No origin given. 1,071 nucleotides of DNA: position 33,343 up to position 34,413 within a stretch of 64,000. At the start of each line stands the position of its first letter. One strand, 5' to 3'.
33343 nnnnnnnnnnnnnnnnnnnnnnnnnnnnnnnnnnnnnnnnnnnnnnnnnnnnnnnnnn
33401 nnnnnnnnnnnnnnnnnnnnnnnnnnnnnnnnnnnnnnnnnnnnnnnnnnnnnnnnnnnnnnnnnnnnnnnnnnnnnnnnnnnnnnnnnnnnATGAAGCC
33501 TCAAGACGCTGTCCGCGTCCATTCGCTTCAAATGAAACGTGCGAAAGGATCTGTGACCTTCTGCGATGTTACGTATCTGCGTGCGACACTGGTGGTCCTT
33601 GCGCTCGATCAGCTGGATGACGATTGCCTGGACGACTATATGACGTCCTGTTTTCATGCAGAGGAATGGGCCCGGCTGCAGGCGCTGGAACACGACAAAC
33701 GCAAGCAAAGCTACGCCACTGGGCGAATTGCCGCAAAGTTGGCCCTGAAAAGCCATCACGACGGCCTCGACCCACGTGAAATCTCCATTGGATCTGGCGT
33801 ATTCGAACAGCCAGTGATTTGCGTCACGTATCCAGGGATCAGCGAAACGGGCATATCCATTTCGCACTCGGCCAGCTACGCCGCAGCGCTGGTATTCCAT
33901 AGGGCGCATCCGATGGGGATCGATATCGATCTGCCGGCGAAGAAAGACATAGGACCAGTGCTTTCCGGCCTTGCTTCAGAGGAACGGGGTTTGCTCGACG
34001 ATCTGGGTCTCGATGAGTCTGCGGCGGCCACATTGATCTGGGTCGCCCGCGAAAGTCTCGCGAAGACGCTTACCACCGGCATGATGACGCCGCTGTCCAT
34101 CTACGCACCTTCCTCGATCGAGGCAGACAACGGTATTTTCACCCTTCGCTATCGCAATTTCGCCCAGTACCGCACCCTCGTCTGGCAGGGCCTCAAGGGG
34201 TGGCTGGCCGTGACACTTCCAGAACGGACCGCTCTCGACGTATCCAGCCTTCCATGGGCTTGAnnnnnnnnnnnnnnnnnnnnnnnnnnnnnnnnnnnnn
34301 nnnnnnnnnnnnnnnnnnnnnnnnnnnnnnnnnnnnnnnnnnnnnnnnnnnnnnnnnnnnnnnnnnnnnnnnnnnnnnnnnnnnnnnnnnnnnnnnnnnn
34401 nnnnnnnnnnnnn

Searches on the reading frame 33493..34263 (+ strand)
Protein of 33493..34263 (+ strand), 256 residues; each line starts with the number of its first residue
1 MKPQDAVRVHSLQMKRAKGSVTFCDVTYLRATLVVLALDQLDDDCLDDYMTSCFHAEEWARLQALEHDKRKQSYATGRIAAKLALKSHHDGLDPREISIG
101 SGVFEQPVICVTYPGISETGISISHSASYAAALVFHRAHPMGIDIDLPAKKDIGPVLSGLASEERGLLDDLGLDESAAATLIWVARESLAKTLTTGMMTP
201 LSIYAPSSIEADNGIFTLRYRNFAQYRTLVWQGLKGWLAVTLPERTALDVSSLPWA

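Call 10: search_protein_families(library=pfam, proteins=[window:33493-34263:+], max_evalue=0.001)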
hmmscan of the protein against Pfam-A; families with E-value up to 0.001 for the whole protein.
window:33493-34263:+ (256 aa): 2 families
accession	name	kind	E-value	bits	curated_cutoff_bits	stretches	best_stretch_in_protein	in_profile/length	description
PF01648.25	ACPS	-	7.2e-08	32.9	25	1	141-216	2-86/111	4'-phosphopantetheinyl transferase superfamily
PF17837.6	4PPT_N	-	2.5e-05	24.7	27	1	67-134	10-67/68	4'-phosphopantetheinyl transferase N-terminal domain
